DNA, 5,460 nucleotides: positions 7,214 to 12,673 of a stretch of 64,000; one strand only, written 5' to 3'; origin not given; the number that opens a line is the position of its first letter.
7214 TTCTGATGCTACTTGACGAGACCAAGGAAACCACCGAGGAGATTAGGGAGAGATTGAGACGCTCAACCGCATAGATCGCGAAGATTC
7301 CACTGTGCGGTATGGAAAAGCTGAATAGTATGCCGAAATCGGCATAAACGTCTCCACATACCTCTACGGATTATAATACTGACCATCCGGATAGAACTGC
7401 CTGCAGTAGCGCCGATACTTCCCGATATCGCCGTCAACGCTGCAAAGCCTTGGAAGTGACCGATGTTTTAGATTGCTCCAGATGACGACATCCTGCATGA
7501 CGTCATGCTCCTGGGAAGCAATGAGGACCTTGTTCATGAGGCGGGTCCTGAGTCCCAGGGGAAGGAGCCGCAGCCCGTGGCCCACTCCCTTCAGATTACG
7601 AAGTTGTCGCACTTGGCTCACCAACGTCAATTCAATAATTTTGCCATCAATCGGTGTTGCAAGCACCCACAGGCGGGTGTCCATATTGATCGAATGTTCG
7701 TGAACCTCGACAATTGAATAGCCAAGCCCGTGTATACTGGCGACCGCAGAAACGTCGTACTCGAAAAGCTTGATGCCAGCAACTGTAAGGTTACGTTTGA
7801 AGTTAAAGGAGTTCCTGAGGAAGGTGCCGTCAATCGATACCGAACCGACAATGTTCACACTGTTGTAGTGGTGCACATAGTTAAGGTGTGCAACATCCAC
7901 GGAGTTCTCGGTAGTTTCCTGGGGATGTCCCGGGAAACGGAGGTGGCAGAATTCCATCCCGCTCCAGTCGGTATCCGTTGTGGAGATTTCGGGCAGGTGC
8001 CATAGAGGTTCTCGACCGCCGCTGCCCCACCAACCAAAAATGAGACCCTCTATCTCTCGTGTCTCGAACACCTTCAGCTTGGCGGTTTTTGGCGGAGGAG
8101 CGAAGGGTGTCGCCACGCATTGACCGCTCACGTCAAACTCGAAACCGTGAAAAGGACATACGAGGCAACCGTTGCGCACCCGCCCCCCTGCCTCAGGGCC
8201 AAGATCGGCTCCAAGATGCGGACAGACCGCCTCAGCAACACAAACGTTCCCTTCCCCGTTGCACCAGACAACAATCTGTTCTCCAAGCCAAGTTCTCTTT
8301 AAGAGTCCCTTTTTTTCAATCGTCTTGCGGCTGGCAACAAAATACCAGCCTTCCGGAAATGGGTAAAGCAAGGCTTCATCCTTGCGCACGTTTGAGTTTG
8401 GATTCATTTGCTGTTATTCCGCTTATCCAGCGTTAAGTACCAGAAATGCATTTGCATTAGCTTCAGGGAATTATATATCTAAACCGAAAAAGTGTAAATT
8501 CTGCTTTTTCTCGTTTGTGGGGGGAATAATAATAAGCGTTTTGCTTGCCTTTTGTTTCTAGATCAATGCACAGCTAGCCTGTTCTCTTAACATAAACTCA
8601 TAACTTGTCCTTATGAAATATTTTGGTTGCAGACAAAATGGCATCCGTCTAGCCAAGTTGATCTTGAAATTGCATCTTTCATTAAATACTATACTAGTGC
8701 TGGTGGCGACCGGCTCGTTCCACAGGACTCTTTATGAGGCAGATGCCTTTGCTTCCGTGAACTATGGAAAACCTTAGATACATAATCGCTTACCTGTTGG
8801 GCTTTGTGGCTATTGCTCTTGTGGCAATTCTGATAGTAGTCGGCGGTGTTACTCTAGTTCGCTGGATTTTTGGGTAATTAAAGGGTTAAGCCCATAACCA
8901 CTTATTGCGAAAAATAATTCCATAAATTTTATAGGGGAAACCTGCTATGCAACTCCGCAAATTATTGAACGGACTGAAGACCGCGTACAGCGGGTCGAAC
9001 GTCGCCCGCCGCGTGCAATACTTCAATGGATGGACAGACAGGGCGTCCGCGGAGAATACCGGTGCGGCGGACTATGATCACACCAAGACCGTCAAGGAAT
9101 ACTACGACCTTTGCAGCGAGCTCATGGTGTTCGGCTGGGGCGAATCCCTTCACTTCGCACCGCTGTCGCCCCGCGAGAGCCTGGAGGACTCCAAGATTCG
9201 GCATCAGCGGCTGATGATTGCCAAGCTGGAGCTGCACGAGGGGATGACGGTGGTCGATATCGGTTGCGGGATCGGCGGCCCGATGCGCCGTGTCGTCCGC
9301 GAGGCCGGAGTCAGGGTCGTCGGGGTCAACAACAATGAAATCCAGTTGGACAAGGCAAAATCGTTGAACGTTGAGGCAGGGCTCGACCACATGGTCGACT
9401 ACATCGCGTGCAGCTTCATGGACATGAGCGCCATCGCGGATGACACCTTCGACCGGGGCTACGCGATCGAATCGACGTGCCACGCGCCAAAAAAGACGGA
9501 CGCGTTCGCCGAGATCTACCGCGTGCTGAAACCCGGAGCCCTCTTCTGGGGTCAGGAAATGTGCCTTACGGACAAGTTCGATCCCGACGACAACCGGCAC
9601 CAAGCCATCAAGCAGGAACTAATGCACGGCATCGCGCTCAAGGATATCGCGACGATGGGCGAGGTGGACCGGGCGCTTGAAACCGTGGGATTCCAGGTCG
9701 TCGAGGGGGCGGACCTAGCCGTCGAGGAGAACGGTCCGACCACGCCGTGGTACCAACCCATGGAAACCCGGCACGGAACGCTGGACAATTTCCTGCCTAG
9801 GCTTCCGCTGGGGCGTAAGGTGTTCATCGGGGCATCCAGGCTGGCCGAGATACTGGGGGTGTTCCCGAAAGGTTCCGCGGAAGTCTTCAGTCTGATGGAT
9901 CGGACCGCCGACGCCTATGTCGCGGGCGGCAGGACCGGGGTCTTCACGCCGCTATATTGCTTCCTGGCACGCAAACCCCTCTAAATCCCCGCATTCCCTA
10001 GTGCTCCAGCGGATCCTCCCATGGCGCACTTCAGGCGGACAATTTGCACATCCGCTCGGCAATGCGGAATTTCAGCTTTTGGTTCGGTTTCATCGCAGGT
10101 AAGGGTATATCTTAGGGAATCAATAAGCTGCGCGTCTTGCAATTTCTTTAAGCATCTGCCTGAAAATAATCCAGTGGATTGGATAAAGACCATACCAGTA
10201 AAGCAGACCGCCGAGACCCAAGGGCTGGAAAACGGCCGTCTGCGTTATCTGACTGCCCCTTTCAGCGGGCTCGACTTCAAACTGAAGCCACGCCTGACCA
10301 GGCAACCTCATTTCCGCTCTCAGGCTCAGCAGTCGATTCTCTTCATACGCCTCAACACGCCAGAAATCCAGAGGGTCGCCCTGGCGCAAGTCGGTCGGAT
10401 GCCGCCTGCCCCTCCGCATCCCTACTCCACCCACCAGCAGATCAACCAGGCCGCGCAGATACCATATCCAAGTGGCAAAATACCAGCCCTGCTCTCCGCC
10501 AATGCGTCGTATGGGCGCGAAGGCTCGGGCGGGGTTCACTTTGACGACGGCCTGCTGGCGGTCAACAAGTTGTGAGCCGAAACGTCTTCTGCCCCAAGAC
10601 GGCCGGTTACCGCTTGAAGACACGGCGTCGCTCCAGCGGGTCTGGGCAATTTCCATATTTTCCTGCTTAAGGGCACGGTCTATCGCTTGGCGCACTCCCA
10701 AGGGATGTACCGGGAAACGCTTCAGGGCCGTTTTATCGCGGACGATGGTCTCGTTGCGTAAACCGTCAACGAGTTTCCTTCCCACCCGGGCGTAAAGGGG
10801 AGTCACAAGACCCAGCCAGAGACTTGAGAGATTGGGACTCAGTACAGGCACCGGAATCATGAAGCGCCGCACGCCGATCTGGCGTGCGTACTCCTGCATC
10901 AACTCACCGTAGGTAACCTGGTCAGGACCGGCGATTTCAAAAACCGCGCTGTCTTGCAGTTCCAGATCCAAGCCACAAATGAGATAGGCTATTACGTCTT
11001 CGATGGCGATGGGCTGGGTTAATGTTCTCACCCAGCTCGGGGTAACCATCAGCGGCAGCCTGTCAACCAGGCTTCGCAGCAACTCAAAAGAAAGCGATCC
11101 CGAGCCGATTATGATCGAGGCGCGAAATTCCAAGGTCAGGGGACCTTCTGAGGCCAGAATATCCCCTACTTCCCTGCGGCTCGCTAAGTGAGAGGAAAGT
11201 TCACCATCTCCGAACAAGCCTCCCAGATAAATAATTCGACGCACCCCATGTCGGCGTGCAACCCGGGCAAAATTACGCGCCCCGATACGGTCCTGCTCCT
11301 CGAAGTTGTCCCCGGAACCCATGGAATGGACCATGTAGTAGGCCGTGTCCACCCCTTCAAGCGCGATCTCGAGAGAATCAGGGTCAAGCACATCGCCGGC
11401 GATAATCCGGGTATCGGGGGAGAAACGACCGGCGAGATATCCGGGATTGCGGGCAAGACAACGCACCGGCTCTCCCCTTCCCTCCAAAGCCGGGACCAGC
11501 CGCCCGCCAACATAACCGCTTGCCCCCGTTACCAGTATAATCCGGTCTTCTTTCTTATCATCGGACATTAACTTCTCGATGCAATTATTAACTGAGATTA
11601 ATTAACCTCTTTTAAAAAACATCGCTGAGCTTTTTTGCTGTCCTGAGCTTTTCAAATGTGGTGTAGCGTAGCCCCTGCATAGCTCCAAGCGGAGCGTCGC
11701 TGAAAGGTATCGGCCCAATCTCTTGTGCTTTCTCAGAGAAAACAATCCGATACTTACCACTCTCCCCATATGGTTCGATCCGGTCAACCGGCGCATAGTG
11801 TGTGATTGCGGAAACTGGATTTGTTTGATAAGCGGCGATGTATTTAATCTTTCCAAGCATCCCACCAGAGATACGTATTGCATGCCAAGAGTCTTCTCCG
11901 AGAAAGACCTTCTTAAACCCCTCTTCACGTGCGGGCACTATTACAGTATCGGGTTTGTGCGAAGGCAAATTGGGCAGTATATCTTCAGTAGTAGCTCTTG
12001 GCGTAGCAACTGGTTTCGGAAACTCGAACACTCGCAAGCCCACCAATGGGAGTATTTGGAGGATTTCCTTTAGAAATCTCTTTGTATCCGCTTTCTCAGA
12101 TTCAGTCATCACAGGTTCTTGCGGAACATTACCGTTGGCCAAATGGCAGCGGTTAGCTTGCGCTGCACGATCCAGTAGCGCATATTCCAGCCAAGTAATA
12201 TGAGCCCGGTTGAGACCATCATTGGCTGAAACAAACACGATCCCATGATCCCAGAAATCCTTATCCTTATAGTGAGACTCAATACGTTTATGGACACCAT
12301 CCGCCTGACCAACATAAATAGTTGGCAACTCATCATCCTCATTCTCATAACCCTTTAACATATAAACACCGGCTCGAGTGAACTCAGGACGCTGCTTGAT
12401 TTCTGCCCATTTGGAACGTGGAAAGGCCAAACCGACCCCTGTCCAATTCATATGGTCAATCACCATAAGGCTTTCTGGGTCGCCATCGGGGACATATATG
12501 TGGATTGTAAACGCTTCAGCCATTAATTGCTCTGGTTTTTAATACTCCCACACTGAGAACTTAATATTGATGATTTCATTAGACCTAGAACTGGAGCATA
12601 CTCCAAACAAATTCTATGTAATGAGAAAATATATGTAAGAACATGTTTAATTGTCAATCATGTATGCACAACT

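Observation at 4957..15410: Neighbourhood of sterol-type tailoring enzymes in a bacterial contig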

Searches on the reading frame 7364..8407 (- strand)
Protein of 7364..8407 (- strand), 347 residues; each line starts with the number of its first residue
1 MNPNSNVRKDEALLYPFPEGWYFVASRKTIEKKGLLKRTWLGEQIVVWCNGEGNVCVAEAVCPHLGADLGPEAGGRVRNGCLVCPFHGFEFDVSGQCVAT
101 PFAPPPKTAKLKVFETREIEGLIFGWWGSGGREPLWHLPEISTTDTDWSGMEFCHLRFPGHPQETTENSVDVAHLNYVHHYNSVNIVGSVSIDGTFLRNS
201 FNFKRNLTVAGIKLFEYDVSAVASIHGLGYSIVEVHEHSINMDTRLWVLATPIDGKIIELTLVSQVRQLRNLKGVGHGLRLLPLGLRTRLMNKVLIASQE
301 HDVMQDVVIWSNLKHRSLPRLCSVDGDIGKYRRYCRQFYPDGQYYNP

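Call 3: search_protein_families(library=pfam, proteins=[window:7364-8407:-], max_evalue=0.001)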
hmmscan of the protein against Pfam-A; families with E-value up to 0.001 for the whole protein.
window:7364-8407:- (347 aa): 2 families
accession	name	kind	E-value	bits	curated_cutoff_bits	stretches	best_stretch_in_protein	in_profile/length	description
PF19298.5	KshA_C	-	3.4e-25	89.8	23.3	1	126-339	2-207/207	3-Ketosteroid 9alpha-hydroxylase C-terminal domain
PF00355.32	Rieske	-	5.5e-18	65.1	20.3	1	21-105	2-83/88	Rieske [2Fe-2S] domain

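Call 4: search_protein_families(library=ncbifam, proteins=[window:7364-8407:-], max_evalue=0.001)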
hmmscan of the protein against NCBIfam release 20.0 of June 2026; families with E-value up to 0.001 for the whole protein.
window:7364-8407:- (347 aa): 7 families
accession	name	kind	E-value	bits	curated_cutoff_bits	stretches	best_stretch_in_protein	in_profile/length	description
NF052579.1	BetMthstMoxSdmAMthl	equivalog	2.1e-07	30.2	600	1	21-102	18-96/351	4beta-methylsterol monooxygenase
NF042946.1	3PPDioc_HcaE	equivalog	1.2e-05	24.5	830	1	17-129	35-154/450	3-phenylpropionate/cinnamic acid dioxygenase subunit alpha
NF058607.1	GlBtMonoOxGbcA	equivalog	9.7e-05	21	670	1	17-97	52-131/420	glycine betaine monooxygenase oxygenase subunit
NF041684.1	ant_diox_AndAc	equivalog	0.00013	20.7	750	1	20-103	46-128/418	anthranilate 1,2-dioxygenase large subunit AndAc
TIGR03229.1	benzo_1_2_benA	equivalog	0.00015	20.8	780.95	1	15-97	33-114/433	benzoate 1,2-dioxygenase large subunit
TIGR01416.1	Rieske_proteo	equivalog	0.00032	20.7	97.4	1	51-107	105-158/176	ubiquinol-cytochrome c reductase iron-sulfur subunit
NF041683.1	ant_diox_AndAb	equivalog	0.00045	20.4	150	1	21-117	2-95/100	anthranilate 1,2-dioxygenase ferredoxin subunit AndAb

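Call 35: search_solved_structures(query=window:7364-8407:-, max_evalue=0.001)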
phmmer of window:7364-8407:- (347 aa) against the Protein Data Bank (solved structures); distinct sequences matched with E-value up to 0.001: 16.
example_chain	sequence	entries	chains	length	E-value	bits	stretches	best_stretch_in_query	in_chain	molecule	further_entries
4qdc_A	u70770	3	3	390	9.7e-22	80.7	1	17-342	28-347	3-ketosteroid 9alpha-hydroxylase oxygenase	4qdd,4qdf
4qdf_B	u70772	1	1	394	9.7e-22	80.7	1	17-181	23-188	3-ketosteroid 9alpha-hydroxylase oxygenase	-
2zyl_A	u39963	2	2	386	2.6e-18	69.4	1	16-180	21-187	POSSIBLE OXIDOREDUCTASE | 3-ketosteroid-9-alpha-monooxygenase oxygenase subunit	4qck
6wnc_A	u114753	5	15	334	2.8e-15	59.4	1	20-180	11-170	SxtDIOX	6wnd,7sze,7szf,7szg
6wn3_A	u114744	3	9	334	5.6e-15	58.4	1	20-180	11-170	SxtT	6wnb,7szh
3gb4_A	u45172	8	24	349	7.1e-13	51.5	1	20-183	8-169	DdmC | Dicamba O-demethylase, oxygenase component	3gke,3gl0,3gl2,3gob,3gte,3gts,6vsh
7fhr_A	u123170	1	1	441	5.1e-12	48.7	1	39-141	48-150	Putative Phthalate 4,5-dioxygenase, subunit alpha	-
9ina_A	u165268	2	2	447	3.7e-11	45.8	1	38-182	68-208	Rieske (2Fe-2S) domain protein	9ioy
7fjl_A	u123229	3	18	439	2.2e-10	43.3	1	37-202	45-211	Rieske (2Fe-2S) domain protein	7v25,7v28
7qwt_A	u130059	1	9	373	1.2e-09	40.9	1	19-180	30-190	Rieske (2Fe-2S) domain protein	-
6ick_A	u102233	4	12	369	2.3e-06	30.1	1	35-124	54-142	Methylxanthine N1-demethylase NdmA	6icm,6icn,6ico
6icp_A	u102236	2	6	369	2.3e-06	30.1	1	35-124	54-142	Methylxanthine N1-demethylase NdmA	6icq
7c8z_A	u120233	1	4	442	5e-06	29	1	17-103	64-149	Salicylate 5-hydroxylase, large oxygenase component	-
8jng_A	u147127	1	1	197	1.5e-05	27.4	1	18-106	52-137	Methanesulfonate monooxygenase ferredoxin subunit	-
8k0a_A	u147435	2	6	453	3.6e-05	26.1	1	17-129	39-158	3-phenylpropionate/cinnamic acid dioxygenase subunit alpha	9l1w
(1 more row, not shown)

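Call 55: find_homologous_proteins(query=window:7364-8407:-, max_evalue=0.00001)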
Query window:7364-8407:- (347 aa): 2446 proteins with E <= 0.00001 among 3910 candidates; the best 120 are listed.
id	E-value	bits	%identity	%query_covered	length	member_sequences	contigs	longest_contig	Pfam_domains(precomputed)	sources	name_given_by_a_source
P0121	1.8e-234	796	96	100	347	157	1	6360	PF00355.33,PF19298.6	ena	-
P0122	2.3e-212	723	86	100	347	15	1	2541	PF00355.33,PF19298.6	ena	-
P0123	7.4e-212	721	85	100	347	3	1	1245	PF00355.33,PF19298.6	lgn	-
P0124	4.6e-211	719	86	100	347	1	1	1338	PF00355.33,PF19298.6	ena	-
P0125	6.0e-210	715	84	100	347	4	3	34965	PF00355.33,PF19298.6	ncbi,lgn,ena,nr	ncbi:MAG: Rieske 2Fe-2S domain-containing protein [Candidatus Dadabacteria bacterium]|nr:Rieske 2Fe-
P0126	1.3e-194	664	79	100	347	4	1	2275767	PF00355.33,PF19298.6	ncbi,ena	-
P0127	9.9e-194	662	79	100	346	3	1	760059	PF00355.33,PF19298.6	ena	-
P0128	3.7e-191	653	77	100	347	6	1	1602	PF00355.33,PF19298.6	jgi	-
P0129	3.8e-191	653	78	100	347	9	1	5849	PF00355.33,PF19298.6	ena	-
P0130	6.6e-190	649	76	100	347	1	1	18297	PF00355.33,PF19298.6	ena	-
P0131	2.2e-189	647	76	100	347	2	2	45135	PF00355.33,PF19298.6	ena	-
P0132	9.6e-189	645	76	100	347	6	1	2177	PF00355.33,PF19298.6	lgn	-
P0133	5.0e-185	633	75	100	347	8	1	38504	PF00355.33,PF19298.6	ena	-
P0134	7.7e-167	573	69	100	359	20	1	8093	PF00355.33,PF19298.6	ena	-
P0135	2.8e-165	568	68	99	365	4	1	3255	PF00355.33,PF19298.6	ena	-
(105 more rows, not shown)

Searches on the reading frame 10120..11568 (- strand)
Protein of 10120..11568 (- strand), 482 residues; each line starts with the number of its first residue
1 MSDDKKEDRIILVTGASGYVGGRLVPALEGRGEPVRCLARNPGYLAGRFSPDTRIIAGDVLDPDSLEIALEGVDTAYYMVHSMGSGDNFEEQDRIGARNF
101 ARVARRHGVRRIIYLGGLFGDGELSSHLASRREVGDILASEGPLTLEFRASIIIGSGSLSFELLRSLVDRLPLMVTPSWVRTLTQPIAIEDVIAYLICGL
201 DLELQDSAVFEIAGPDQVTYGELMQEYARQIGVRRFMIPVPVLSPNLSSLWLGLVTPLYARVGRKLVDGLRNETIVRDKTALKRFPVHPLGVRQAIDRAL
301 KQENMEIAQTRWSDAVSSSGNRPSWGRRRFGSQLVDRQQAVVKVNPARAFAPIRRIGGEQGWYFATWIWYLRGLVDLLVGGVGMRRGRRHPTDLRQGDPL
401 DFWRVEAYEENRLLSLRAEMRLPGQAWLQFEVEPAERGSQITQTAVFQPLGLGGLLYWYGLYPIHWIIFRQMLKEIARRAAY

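Call 3: search_protein_families(library=pfam, proteins=[window:10120-11568:-], max_evalue=0.001)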
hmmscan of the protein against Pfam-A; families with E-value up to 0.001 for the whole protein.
window:10120-11568:- (482 aa): 5 families
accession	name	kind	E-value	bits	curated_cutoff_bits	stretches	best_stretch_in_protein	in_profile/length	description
PF11066.14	DUF2867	-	9.6e-34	117.2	27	1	332-472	5-142/142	Protein of unknown function (DUF2867)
PF13460.12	NAD_binding_10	-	3.9e-15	56.6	27.2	1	15-123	1-104/184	NAD(P)H-binding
PF01370.27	Epimerase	-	5.8e-11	42.7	20.9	1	11-121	1-121/240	NAD dependent epimerase/dehydratase family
PF05368.20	NmrA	-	7.1e-11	42.7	27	1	9-114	3-104/298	NmrA-like family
PF01073.25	3Beta_HSD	-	4.6e-06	26.3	22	1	12-115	1-114/280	3-beta hydroxysteroid dehydrogenase/isomerase family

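Call 4: search_protein_families(library=ncbifam, proteins=[window:10120-11568:-], max_evalue=0.001)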
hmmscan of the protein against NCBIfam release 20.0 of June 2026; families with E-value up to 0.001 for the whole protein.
window:10120-11568:- (482 aa): 7 families
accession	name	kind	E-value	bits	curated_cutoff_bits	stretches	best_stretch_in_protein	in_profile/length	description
TIGR03466.1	HpnA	hypoth_equivalog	4.3e-12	45.6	367.65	1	11-115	3-111/327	hopanoid-associated sugar epimerase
NF052578.1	StrlDmthSdmBMthl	equivalog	2.1e-10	40.9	600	1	11-116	3-112/328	sterol demethylase protein SdmB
NF042422.1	oxyalk_red_OleD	equivalog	3e-08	33.4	580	1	11-115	3-108/329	2-alkyl-3-oxoalkanoate reductase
NF058621.1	DiazavRedAvaA7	equivalog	1.5e-06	28.1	400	1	11-113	3-110/304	3-diazoavenalumate denitrifying reductase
NF004520.0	PRK05865.1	equivalog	6e-05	21.1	1509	1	11-230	3-201/854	sugar epimerase family protein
NF042423.1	oxyalk_red_Shew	equivalog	9.4e-05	21.6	580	1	9-114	9-115/331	2-alkyl-3-oxoalkanoate reductase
TIGR04180.1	EDH_00030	hypoth_equivalog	0.00012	21.2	475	1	11-113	1-117/297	NAD-dependent 4,6-dehydratase LegB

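Call 72: search_solved_structures(query=window:10120-11568:-, max_evalue=0.001)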
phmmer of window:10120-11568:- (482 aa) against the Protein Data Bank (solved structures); distinct sequences matched with E-value up to 0.001: 11.
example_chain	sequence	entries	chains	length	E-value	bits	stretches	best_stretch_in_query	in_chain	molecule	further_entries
9g83_P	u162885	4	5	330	1.7e-15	59.6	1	9-289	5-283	NAD-dependent epimerase/dehydratase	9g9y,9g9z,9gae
5f5l_A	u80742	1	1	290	3.3e-12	48.7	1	8-232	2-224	Monooxygenase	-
5f5n_A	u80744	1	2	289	4.7e-12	48.2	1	9-232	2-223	Monooxygenase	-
3wj7_A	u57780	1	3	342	1.3e-08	36.9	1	8-120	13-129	Putative oxidoreductase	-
8r2j_A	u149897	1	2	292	3.6e-06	28.8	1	11-79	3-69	NmrA family transcriptional regulator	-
4jgb_A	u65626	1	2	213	4.2e-06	28.6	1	12-118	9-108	Putative exported protein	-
5l3z_A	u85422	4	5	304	1.1e-05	27.2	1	11-225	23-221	polyketide ketoreductase SimC7 | SimC7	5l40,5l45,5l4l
4r1s_A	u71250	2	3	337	6.9e-05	24.6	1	9-117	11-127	cinnamoyl CoA reductase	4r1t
6jkg_A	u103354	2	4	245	0.00015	23.4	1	11-115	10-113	Sterol-4-alpha-carboxylate 3-dehydrogenase, decarboxylating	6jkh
3e5m_A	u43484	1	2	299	0.00058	21.5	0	8-116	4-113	NmrA-like family domain-containing protein 1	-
2wm3_A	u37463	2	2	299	0.001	20.7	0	8-116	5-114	NMRA-LIKE FAMILY DOMAIN CONTAINING PROTEIN 1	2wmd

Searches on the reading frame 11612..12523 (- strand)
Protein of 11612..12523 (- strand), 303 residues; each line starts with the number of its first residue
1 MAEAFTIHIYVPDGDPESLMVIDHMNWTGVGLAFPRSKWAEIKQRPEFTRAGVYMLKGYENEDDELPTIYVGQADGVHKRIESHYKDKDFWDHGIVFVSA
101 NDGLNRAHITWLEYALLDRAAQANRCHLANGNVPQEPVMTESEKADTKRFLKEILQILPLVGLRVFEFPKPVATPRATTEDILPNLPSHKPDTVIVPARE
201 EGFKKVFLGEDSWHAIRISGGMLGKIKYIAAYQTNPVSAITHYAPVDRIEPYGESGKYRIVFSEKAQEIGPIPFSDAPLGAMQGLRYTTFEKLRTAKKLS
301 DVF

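Call 3: search_protein_families(library=pfam, proteins=[window:11612-12523:-], max_evalue=0.001)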
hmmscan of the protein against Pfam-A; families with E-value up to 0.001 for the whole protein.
window:11612-12523:- (303 aa): 0 families

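Call 4: search_protein_families(library=ncbifam, proteins=[window:11612-12523:-], max_evalue=0.001)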
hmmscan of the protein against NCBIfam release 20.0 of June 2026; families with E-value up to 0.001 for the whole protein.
window:11612-12523:- (303 aa): 0 families

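Call 54: search_protein_families(library=pfam, proteins=[window:11612-12523:-], max_evalue=0.01)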
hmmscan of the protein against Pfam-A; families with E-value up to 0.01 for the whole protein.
window:11612-12523:- (303 aa): 0 families

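Call 97: search_protein_families(library=phrogs, proteins=[window:11612-12523:-], max_evalue=0.01)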
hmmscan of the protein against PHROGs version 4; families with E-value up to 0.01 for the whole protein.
window:11612-12523:- (303 aa): 1 family
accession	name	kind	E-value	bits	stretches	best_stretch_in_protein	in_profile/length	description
phrog_12629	-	unknown function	4.9e-41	141.8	1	5-167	5-171/303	-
